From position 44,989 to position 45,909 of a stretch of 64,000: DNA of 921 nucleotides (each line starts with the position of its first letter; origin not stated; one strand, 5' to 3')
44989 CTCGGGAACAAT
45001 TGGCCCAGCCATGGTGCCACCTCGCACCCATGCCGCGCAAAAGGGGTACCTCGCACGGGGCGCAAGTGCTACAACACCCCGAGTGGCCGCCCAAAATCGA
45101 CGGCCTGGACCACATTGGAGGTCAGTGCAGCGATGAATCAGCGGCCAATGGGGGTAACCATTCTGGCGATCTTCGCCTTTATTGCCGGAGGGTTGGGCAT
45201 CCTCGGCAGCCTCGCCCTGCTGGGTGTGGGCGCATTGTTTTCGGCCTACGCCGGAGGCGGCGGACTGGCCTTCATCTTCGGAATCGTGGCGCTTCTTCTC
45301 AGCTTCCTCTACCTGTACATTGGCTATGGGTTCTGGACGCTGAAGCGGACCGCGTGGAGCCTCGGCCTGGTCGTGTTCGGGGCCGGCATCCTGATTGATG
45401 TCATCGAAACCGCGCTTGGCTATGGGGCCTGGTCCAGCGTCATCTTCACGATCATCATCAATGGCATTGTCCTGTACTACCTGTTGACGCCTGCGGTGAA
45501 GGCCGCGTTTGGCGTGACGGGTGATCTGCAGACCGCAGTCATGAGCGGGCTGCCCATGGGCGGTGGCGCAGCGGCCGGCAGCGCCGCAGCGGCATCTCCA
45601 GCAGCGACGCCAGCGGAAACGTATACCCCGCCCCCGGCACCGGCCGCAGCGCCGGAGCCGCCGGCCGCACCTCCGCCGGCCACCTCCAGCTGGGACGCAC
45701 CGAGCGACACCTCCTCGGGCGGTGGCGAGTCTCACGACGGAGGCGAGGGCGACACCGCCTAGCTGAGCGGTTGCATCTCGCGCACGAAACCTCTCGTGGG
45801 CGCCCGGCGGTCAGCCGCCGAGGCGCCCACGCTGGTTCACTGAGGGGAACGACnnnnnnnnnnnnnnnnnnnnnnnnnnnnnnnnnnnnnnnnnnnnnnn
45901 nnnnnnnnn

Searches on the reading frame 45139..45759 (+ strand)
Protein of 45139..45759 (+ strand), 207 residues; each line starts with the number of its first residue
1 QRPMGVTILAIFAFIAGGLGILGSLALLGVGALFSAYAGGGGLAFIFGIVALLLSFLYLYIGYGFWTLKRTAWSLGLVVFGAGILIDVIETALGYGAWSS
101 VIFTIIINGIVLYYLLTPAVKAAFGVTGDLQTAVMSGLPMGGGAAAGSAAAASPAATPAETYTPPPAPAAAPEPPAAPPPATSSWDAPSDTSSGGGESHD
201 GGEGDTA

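Call 4: search_protein_families(library=pfam, proteins=[window:45139-45759:+])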
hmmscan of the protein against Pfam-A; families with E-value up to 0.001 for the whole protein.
window:45139-45759:+ (207 aa): 0 families
